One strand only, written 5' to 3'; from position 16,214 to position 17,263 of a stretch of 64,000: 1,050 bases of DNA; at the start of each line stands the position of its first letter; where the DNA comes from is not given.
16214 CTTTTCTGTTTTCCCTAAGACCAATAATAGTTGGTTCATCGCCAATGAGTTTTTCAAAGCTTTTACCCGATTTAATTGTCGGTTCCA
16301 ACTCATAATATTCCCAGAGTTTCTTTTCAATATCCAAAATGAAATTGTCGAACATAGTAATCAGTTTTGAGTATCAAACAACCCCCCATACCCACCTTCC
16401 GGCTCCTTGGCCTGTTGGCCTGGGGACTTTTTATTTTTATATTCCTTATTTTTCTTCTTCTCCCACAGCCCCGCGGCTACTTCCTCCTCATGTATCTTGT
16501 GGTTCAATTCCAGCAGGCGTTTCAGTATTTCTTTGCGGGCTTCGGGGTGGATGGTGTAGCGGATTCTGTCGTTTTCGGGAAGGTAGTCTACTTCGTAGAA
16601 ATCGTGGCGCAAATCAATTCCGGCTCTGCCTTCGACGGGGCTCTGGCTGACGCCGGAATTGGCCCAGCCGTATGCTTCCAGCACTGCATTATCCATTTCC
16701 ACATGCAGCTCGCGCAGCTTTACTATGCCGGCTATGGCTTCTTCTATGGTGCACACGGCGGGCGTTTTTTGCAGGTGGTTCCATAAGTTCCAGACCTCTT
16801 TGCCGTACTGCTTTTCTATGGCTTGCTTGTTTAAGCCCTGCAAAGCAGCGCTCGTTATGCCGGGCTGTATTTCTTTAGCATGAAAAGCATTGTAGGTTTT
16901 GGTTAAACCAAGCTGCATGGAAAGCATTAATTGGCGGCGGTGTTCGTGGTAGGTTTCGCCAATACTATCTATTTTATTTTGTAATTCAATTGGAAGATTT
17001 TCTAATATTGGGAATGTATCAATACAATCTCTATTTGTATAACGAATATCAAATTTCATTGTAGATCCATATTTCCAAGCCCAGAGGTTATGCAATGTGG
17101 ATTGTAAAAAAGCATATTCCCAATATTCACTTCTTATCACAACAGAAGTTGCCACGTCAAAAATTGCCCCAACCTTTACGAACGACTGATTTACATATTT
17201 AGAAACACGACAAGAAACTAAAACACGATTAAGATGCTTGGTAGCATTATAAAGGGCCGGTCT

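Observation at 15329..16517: The M48 peptidase gene is bracketed by a direct repeat made of the methyltransferase 3' end, marking a cassette insertion or recombination scar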

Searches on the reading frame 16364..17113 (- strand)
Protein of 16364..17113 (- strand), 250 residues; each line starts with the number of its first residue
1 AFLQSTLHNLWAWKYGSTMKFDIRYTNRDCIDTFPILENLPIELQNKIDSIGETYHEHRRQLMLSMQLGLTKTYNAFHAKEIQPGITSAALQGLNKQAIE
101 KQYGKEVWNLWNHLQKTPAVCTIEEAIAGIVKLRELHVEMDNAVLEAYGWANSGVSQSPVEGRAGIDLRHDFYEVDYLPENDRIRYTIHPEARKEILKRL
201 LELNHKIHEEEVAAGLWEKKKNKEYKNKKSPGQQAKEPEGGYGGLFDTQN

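Call 17: find_related_loci(query=window:16364-17113:-, collection=genome_contigs, flank=10000)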
Query window:16364-17113:- (250 aa) in genome_contigs; peptide patterns used: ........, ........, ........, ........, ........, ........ (x = any residue, [..] = any of these).
194 stretches matched a pattern; 165 encode a relative of the query (tblastn E <= 1e-3); the best 80 are kept; 80 distinct loci.
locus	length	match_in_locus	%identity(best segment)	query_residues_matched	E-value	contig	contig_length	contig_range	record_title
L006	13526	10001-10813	63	1-243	1e-109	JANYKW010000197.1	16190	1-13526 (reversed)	MAG: Bacteroidia bacterium isolate GL140_5_metabinner_51_sub GL140_5_k141_1935207, whole genome shotgun sequence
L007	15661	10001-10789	64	2-246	7e-106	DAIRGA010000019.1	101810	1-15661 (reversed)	MAG TPA_asm: Bacteroidales bacterium isolate CTOTU29519 NODE_130_length_101810_cov_12.114274, whole genome shotgun seque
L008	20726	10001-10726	67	1-243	1e-103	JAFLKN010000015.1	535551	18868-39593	MAG: Prolixibacteraceae bacterium isolate LaCa_MAG_6 c_000000000005, whole genome shotgun sequence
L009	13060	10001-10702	66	1-247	4e-103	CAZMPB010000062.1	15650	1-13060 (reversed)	MAG TPA_asm: uncultured Bacteroidales bacterium isolate SRP192927_co7_46 genome assembly, contig: NODE_7099_length_15650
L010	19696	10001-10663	67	3-229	2e-101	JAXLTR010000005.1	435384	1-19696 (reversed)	MAG: Bacteroidales bacterium isolate STL-BAC9 C2.213.fa-5, whole genome shotgun sequence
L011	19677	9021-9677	67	1-231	7e-101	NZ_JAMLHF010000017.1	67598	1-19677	MAG: Lentimicrobium sp. isolate ACE_NR_BACT3 ACE_NR_BACT3_17, whole genome shotgun sequence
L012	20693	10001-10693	63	1-243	2e-98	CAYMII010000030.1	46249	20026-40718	MAG TPA_asm: uncultured Rikenellaceae bacterium isolate SRP220891_co4_292 genome assembly, contig: NODE_1190_length_4624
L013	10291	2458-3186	63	1-250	3e-96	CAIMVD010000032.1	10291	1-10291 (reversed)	MAG: uncultured Bacteroidetes bacterium isolate Loclat_bin-20678 genome assembly, contig: bin-20678:032/411, whole genom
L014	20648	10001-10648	64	1-229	8e-97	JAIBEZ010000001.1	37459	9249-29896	MAG: Prolixibacteraceae bacterium isolate BC_metabat.bin.32 BC_k141_27410, whole genome shotgun sequence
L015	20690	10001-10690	63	1-242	2e-96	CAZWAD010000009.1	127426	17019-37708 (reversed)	MAG TPA_asm: uncultured Chitinophaga sp. isolate SRP287453_co1_292 genome assembly, contig: NODE_140_length_127426_cov_7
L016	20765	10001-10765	57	1-246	5e-95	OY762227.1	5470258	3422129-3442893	MAG: Bacteroidales bacterium isolate cc17bfec-530c-4f6e-b71b-c66012ddb9bb genome assembly, chromosome: 1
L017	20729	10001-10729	65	1-247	4e-94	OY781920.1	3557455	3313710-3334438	MAG: uncultured Paludibacter sp. isolate 3e828368-347f-4d65-bc1a-6729e1569ce5 genome assembly, chromosome: 1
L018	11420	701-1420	61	1-240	4e-91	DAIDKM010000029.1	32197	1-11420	MAG TPA_asm: Paludibacter sp. isolate clean407 NODE_29_length_32197_cov_4.823257, whole genome shotgun sequence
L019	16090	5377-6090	58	1-249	2e-89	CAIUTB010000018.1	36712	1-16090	MAG: uncultured Bacteroidales bacterium isolate AM-2014_bin-1918 genome assembly, contig: bin-1918:018/170, whole genome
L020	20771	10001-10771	59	1-247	1e-89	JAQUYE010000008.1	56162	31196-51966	MAG: Paludibacter sp. isolate STD2_23 NODE_1916_length_56162_cov_3.787936_Sandtown_D2, whole genome shotgun sequence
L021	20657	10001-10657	60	1-249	2e-88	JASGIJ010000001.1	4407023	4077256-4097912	MAG: Lacibacter sp. isolate 5N313 JMF-2111-06-0005.ont.bin.313_0, whole genome shotgun sequence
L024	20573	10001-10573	62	1-217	1e-83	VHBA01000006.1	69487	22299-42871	MAG: Sphingomonadales bacterium isolate M_surface_9_m1_271 M_surface_9_m1_271_Ga0194116_10000489, whole genome shotgun s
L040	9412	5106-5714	54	3-216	5e-74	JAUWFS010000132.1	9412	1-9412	MAG: Deltaproteobacteria bacterium isolate CSMAG_2222 CSMAG_2222_k141_2044498_length_9412_cov_9.7293, whole genome shotg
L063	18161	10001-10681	59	1-231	1e-84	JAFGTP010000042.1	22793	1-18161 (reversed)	MAG: Candidatus Neomarinimicrobiota bacterium isolate Zod_Metabat.977 k87_9544238, whole genome shotgun sequence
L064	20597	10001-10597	53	1-218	3e-68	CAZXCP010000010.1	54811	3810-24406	MAG TPA_asm: uncultured Ignavibacteriaceae bacterium isolate binchicken_co277_195 genome assembly, contig: NODE_1142_len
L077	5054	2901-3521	50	1-216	9e-65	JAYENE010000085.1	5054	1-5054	MAG: Thermodesulfobacteriota bacterium isolate MAG063 MAG063_85, whole genome shotgun sequence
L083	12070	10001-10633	51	1-217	1e-64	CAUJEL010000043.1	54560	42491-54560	MAG: candidate division KSB1 bacterium isolate KLAP87 genome assembly, contig: KLAP87_374396, whole genome shotgun seque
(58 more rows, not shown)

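Call 30: search_protein_families(library=pfam, proteins=[L006:10880-11713:+, L040:5881-6966:+, L040:7068-8633:+, L077:3715-4692:+, L083:10734-11786:+, L064:10702-12195:+, L064:12295-13476:+, L064:13680-14759:+, L064:15192-16124:+], max_evalue=0.01)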
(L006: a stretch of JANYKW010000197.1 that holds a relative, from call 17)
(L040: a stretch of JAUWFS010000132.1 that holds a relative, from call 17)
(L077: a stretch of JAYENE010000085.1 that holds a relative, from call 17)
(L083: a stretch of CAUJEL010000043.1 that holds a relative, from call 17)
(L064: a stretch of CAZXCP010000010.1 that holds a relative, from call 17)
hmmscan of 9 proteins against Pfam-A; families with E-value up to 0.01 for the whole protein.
L006:10880-11713:+ (277 aa): 1 family
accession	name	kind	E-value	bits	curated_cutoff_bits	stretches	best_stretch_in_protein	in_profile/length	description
PF02498.22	Bro-N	-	5.1e-09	37.1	25.6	1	17-109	3-92/96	BRO family, N-terminal domain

L040:5881-6966:+ (361 aa): 5 families
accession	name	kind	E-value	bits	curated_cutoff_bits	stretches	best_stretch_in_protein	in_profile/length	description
PF00069.31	Pkinase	-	7.9e-46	157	31.7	1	115-330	3-211/263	Protein kinase domain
PF07714.23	PK_Tyr_Ser-Thr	-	3.3e-25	89.3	23.1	1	114-319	2-208/258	Protein tyrosine and serine/threonine kinase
PF01636.29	APH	-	1.9e-06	28.3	23.2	0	232-258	167-195/239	Phosphotransferase enzyme family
PF01163.29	RIO1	-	9e-06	25.9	22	1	162-258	56-149/187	RIO domain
PF06293.20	Kdo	-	0.00011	22.1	21.3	1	187-256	90-165/207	Lipopolysaccharide kinase (Kdo/WaaP) family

L040:7068-8633:+ (521 aa): 0 families

L077:3715-4692:+ (325 aa): 0 families

L083:10734-11786:+ (350 aa): 0 families

L064:10702-12195:+ (497 aa): 3 families
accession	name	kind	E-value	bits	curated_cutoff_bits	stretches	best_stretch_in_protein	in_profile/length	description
PF04326.19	SLFN_AlbA_2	-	5.7e-08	33.8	25.3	1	28-167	1-117/118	Schlafen, AlbA_2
PF13401.12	AAA_22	-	0.00018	22.2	27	1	351-464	6-109/130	AAA domain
PF05729.18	NACHT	-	0.0075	16.6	26.7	0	353-461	3-112/167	NACHT domain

L064:12295-13476:+ (393 aa): 0 families

L064:13680-14759:+ (359 aa): 0 families

L064:15192-16124:+ (310 aa): 1 family
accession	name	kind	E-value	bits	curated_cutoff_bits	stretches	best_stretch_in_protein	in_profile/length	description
PF18928.5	DUF5677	-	1e-12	48.9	27.1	1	94-244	25-153/166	Family of unknown function (DUF5677)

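Call 31: search_protein_families(library=padloc, proteins=[L006:10880-11713:+, L040:5881-6966:+, L040:7068-8633:+, L077:3715-4692:+, L083:10734-11786:+, L064:10702-12195:+, L064:12295-13476:+, L064:13680-14759:+, L064:15192-16124:+], max_evalue=0.001)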
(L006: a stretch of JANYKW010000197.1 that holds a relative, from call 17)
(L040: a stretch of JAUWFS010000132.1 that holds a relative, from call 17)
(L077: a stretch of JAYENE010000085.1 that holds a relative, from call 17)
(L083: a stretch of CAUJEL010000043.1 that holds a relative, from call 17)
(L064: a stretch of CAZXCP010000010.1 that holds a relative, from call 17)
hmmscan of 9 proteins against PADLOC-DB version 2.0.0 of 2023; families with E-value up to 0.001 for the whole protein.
L006:10880-11713:+ (277 aa): 3 families
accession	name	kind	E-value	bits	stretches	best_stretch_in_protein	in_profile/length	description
PDLC04920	PDC-S13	-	2.1e-117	389.5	1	1-273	1-273/286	-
PDLC04841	PDC-S04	-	1.7e-12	45.6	1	1-109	1-112/292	-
PDLC03083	Specificity_I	-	0.00083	15.5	1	137-246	129-238/717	Type I specificity subunit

L040:5881-6966:+ (361 aa): 35 families (the best 25 are shown)
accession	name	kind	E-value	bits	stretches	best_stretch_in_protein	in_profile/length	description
PDLC04042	PD-T4-6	-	4.9e-55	185.2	1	107-333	5-229/292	-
PDLC04047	PD-T4-6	-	6.2e-54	181.3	1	107-333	6-229/327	-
PDLC04138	mad6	-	3.6e-53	179.4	1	89-320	31-260/659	mads_6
PDLC04060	PD-T4-6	-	1.8e-51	173.6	1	111-331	8-224/486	-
PDLC04053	PD-T4-6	-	1.7e-48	163.7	1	114-318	12-213/311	-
PDLC04048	PD-T4-6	-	2e-46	157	1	114-320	13-216/354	-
PDLC04043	PD-T4-6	-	6.8e-45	151.9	1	116-318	20-219/452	-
PDLC04054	PD-T4-6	-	8.2e-45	151.7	1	114-319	13-216/347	-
PDLC04057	PD-T4-6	-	1.9e-44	150.4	1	114-318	11-212/443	-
PDLC04061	PD-T4-6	-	6.9e-43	145.9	1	114-319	19-226/510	-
PDLC04041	PD-T4-6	-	8e-40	135.4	1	112-330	29-248/443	-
PDLC04050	PD-T4-6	-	1.2e-36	124.6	1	118-319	70-269/480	-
PDLC04045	PD-T4-6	-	1.5e-36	124.1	1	91-359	11-296/350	-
PDLC04039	PD-T4-6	-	2.9e-36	123.5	1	116-321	19-220/458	-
PDLC04052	PD-T4-6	-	1e-34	118.6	1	115-319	13-219/496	-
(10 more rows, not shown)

L040:7068-8633:+ (521 aa): 0 families

L077:3715-4692:+ (325 aa): 0 families

L083:10734-11786:+ (350 aa): 0 families

L064:10702-12195:+ (497 aa): 1 family
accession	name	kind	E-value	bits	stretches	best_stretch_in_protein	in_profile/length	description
PDLC05032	PDC-S50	-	4.3e-10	37.3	1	25-164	15-147/387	-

L064:12295-13476:+ (393 aa): 0 families

L064:13680-14759:+ (359 aa): 0 families

L064:15192-16124:+ (310 aa): 0 families

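Call 33: search_protein_families(library=pfam, proteins=[L010:10801-12666:+, L009:10721-11557:+, L014:11432-11815:+, L020:10918-12288:+, L007:10814-12187:+, L015:10769-11698:+, L017:10707-11576:+, L021:10674-12734:+, L063:10834-12630:+, L024:10652-12550:+], max_evalue=0.001)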
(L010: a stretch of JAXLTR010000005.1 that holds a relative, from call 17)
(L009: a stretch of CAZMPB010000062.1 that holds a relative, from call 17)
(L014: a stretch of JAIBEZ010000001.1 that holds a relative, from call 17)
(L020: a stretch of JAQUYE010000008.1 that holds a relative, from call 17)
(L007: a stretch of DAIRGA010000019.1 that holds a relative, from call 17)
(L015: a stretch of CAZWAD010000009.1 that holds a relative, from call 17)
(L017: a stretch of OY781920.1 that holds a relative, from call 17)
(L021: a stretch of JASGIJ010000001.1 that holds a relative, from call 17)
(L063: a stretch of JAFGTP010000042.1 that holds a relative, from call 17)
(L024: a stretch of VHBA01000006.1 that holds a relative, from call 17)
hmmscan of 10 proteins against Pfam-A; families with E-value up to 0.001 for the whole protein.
L010:10801-12666:+ (621 aa): 4 families
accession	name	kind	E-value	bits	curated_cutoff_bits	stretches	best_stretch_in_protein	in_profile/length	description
PF13304.12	AAA_21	-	9.9e-20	72.2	27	1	279-478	105-304/304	AAA domain, putative AbiEii toxin, Type IV TA system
PF13175.12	AAA_15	-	1e-09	38.9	32.1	1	26-477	24-374/374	AAA ATPase domain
PF13401.12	AAA_22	-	3.5e-07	31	27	0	356-470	27-121/130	AAA domain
PF00005.33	ABC_tran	-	6.5e-05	24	25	1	58-79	13-34/137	ABC transporter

L009:10721-11557:+ (278 aa): 0 families

L014:11432-11815:+ (127 aa): 0 families

L020:10918-12288:+ (456 aa): 0 families

L007:10814-12187:+ (457 aa): 5 families
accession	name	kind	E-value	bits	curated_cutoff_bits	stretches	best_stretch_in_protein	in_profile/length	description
PF13175.12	AAA_15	-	1.2e-27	98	32.1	2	281-383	277-374/374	AAA ATPase domain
PF13304.12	AAA_21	-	1.9e-19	71.3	27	1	24-383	1-303/304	AAA domain, putative AbiEii toxin, Type IV TA system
PF12476.13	DUF3696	-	2.3e-12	47.4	22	1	395-440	1-49/52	Protein of unknown function (DUF3696)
PF13476.12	AAA_23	-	1.5e-06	29.5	27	1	4-84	1-86/201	AAA domain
PF02463.25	SMC_N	-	0.0002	21.3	40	0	1-60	1-67/220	RecF/RecN/SMC N terminal domain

L015:10769-11698:+ (309 aa): 1 family
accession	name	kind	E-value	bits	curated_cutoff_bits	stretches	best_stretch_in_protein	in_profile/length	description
PF13091.12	PLDc_2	-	0.00072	19.8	27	0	23-126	3-114/132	PLD-like domain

L017:10707-11576:+ (289 aa): 0 families

L021:10674-12734:+ (686 aa): 1 family
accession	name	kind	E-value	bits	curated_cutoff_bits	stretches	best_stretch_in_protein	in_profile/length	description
PF02171.23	Piwi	-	4e-14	53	28.9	1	395-666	10-296/302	Piwi domain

L063:10834-12630:+ (598 aa): 1 family
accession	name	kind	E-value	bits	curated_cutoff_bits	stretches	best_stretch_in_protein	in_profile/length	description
PF03235.19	GmrSD_N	-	7.2e-31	108.3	33.2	1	15-217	3-197/199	GmrSD restriction endonuclease, N-terminal domain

L024:10652-12550:+ (632 aa): 2 families
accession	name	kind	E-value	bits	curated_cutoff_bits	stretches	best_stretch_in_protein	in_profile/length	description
PF03235.19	GmrSD_N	-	8.1e-38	131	33.2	1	18-251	11-198/199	GmrSD restriction endonuclease, N-terminal domain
PF07510.16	GmrSD_C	-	3.6e-15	56.5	23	1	457-621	8-137/138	GmrSD restriction endonucleases, C-terminal domain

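Call 34: search_protein_families(library=padloc, proteins=[L010:10801-12666:+, L009:10721-11557:+, L014:11432-11815:+, L020:10918-12288:+, L007:10814-12187:+, L015:10769-11698:+, L017:10707-11576:+, L021:10674-12734:+, L063:10834-12630:+, L024:10652-12550:+], max_evalue=0.00001)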
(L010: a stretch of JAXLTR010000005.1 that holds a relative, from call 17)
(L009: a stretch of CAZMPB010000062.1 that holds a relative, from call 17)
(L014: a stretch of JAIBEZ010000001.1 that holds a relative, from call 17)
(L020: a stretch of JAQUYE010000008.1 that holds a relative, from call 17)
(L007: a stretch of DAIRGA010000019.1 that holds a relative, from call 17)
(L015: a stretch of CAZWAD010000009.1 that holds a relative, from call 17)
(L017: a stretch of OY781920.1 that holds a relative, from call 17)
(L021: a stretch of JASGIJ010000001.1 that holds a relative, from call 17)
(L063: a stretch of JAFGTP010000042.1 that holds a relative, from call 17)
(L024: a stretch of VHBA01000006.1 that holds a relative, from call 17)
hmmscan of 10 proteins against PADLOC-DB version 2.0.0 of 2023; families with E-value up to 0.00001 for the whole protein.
L010:10801-12666:+ (621 aa): 86 families (the best 25 are shown)
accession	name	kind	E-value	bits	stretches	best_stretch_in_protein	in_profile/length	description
PDLC04735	PDC-M62A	-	5.8e-106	353.9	1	3-618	1-626/633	-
PDLC04734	PDC-M62A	-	9.7e-105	349.8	1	3-617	1-591/597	-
PDLC04737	PDC-M62A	-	2.5e-83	279.1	1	3-619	1-600/601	-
PDLC04738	PDC-M62A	-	7.9e-54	181.3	2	386-590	496-702/746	-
PDLC04739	PDC-M62A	-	3.1e-43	146.3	2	187-589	207-597/618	-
PDLC04736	PDC-M62A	-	4.1e-38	129.4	2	394-593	445-641/685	-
PDLC04732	PDC-M62A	-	1.3e-37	128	2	327-574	354-602/671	-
PDLC04733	PDC-M62A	-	2e-35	120.9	1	373-615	356-598/607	-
PDLC02980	AriA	-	2.6e-20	71.6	1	283-478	109-304/304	-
PDLC02335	AbiLi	-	1.5e-19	68.3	1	3-491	49-254/326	AbiLi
PDLC00266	PtuA1|PtuA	-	3.1e-19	67.6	1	294-488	204-391/483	AAA ATPase domain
PDLC00271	PtuA1|PtuA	-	1.3e-18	65.8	1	423-575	274-411/421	AAA ATPase domain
PDLC00283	PtuA1|PtuA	-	1.9e-17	61.5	1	301-486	173-353/448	AAA ATPase domain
PDLC00278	PtuA1|PtuA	-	1.4e-16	58.9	1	430-501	290-343/436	AAA ATPase domain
PDLC02913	ATPase_I-A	-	1.4e-16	58.8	1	430-499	366-427/508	-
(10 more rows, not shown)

L009:10721-11557:+ (278 aa): 0 families

L014:11432-11815:+ (127 aa): 0 families

L020:10918-12288:+ (456 aa): 0 families

L007:10814-12187:+ (457 aa): 48 families (the best 25 are shown)
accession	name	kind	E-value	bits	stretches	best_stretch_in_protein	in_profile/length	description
PDLC04148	HEC-03B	-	3.8e-132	439.6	1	1-453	1-454/458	-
PDLC03878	NsnB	-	3.2e-68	229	1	1-444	1-343/345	-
PDLC04707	PDC-M55A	-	2e-60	203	1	2-453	3-419/421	-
PDLC02979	AriA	-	1.1e-29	102.4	2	294-383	289-373/373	-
PDLC02980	AriA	-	5e-21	73.9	1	24-383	1-303/304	-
PDLC04177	HEC-01A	-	3.5e-14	50.6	2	315-394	280-350/393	-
PDLC02981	AriAB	-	3.3e-13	47.2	1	331-385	330-379/694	-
PDLC02336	AbiLi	-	3.5e-13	47.8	1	1-131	1-126/340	AbiLi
PDLC04214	HEC-02A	-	8.8e-12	42.9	0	306-388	210-287/338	-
PDLC04176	HEC-01A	-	1e-11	42.8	1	2-130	3-128/371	-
PDLC04392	PDC-M07A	-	1.5e-11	42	1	1-99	1-98/432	-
PDLC04179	HEC-01A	-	1.6e-11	42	1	1-61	1-60/459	-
PDLC04175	HEC-01A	-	2e-11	41.6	1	2-71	6-74/363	-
PDLC00077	GajA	-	2.9e-11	40.7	1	335-386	337-383/616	AAA ATPase domain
PDLC04393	PDC-M07A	-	7e-11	39.7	1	1-90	1-89/435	-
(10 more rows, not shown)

L015:10769-11698:+ (309 aa): 0 families

L017:10707-11576:+ (289 aa): 0 families

L021:10674-12734:+ (686 aa): 13 families
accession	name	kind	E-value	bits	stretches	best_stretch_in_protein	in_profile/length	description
PDLC02385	pAgo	-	3e-242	804.2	1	1-686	1-674/674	-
PDLC02436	pAgo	-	2.1e-82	275.4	1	263-674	11-449/460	-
PDLC02381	pAgo_II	-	2.2e-35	120.2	1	279-686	225-617/617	Class II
PDLC02379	pAgo_II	-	1.8e-29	100.7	1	290-670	323-702/724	Class II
PDLC02428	PprPIWI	-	5.3e-25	86.3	1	317-667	338-649/666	-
PDLC02395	pAgo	-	9.9e-21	72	1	358-666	335-631/656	-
PDLC02397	pAgo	-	1.5e-20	71.6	1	316-666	242-562/578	-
PDLC02376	pAgo_I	-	2.2e-12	44.9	1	327-675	110-446/455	Class I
PDLC02377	pAgo_I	-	3.6e-12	43.8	1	357-669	120-442/457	Class I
PDLC02388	pAgo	-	3.3e-10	36.9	1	376-474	423-515/716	-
PDLC02380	pAgo_II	-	3.5e-10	36.9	1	332-459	397-525/737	Class II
PDLC02391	pAgo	-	8.2e-09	32.2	1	347-460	412-520/742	-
PDLC02386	pAgo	-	2.1e-07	27.8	0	322-460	356-491/697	-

L063:10834-12630:+ (598 aa): 8 families
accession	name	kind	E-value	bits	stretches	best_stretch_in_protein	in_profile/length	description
PDLC04151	HEC-05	-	3.7e-32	109.8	2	10-61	25-76/600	-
PDLC04709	PDC-M55C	-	1e-16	58.7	1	13-212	17-232/554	-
PDLC04150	HEC-05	-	4.1e-16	56.9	1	13-61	10-58/583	-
PDLC04153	HEC-05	-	2.7e-11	40.4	1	13-61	9-57/621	-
PDLC04152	HEC-05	-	7.8e-09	32.6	0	118-223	167-267/566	-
PDLC03877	NsnA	-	5.4e-08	30.5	1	9-210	49-192/385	-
PDLC04157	HEC-06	-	7.9e-08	29.3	1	1-93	1-92/558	-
PDLC02693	Orf5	-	1e-06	26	1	26-213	10-206/543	Orf5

L024:10652-12550:+ (632 aa): 32 families (the best 25 are shown)
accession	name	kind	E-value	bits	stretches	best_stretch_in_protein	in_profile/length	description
PDLC02696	Orf5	-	1.2e-62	210.6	1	21-567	1-548/558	Orf5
PDLC02693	Orf5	-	1e-57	194.4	2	171-626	130-541/543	Orf5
PDLC04155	HEC-06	-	2e-50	169.9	2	202-566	187-519/562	-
PDLC04154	HEC-06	-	1.4e-48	164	2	183-567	165-526/569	-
PDLC02700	Orf5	-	1.8e-42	143.8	1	19-567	10-517/555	Orf5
PDLC04157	HEC-06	-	2.6e-42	143.1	1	19-567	21-517/558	-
PDLC02687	Orf5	-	1.2e-41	141.2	1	8-566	8-519/543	Orf5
PDLC02695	Orf5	-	4e-37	125.9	2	17-123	16-130/601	Orf5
PDLC02691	Orf5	-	6e-33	112.3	1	19-566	19-540/579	Orf5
PDLC02692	Orf5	-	1.7e-24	84.5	1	20-420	7-389/558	Orf5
PDLC02701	Orf5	-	8.1e-24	82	1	20-295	19-290/596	Orf5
PDLC02698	Orf5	-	6e-22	76.1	2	213-421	210-405/573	Orf5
PDLC02702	Orf5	-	1.9e-21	74.5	1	21-578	3-510/543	Orf5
PDLC02690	Orf5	-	3.7e-21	73.6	1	19-96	8-83/531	Orf5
PDLC02792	SspE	-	1.3e-20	71.4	1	6-112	11-133/771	SspE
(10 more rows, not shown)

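Call 70: find_homologous_proteins(query=window:16364-17113:-, max_evalue=1e-40)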
Query window:16364-17113:- (250 aa): 264 proteins with E <= 1e-40 among 999 candidates; the best 120 are listed.
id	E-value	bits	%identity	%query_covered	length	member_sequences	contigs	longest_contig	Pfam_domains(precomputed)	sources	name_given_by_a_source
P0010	1.0e-101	358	64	99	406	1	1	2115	PF20466.4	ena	-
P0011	7.5e-101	355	67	98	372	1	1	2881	PF20466.4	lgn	-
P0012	1.5e-98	347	64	98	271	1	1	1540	PF20466.4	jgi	jgi:hypothetical protein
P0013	2.5e-98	347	68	89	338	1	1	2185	PF20466.4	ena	-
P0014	3.8e-97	343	67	96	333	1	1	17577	PF20466.4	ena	-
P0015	4.4e-96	339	62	98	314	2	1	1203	PF20466.4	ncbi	-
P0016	8.0e-95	335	66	99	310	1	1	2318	-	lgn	-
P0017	1.1e-93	331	63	97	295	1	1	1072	PF20466.4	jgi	-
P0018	1.2e-91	325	67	93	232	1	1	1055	-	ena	-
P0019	1.9e-91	324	61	99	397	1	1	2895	PF20466.4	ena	-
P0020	2.5e-91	324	64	98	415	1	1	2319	PF20466.4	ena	-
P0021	2.5e-91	324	65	90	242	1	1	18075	-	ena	-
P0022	2.9e-90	320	61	100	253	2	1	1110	-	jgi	jgi:hypothetical protein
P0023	3.5e-88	313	59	93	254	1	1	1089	-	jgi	jgi:hypothetical protein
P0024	3.1e-87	310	63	93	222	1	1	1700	-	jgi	jgi:hypothetical protein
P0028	5.7e-84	300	75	74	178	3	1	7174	-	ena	-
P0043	1.2e-75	272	69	75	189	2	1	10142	-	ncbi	-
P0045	4.8e-75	270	72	74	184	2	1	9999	-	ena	-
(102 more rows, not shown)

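Call 72: find_encoding_contigs(protein=P0028, flank=8000, max_places=3)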
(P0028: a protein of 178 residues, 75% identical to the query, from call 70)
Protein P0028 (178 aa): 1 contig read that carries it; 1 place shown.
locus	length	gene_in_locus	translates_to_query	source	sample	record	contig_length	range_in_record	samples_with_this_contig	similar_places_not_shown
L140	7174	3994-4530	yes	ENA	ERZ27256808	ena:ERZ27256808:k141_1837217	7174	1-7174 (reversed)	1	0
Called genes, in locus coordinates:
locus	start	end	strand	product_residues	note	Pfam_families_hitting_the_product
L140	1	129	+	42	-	?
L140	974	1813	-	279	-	-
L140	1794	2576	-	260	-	PF10137:CAP12-PCTIR_TIR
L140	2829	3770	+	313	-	PF00135:COesterase, PF07224:Chlorophyllase (weak), PF20434:BD-FAE, PF07859:Abhydrolase_3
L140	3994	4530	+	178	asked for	-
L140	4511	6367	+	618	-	PF13175:AAA_15, PF01637:ATPase_2 (faint), PF13304:AAA_21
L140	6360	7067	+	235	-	-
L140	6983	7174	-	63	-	?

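Call 73: find_encoding_contigs(protein=P0043, flank=8000, max_places=3)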
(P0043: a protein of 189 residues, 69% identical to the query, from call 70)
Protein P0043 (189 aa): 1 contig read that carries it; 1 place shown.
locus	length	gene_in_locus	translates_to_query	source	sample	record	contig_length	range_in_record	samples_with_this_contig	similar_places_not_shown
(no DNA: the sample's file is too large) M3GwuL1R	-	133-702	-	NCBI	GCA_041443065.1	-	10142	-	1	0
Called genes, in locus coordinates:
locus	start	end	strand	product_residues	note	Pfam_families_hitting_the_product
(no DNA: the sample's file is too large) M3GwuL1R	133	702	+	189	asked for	-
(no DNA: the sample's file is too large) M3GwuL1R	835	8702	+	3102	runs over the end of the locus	?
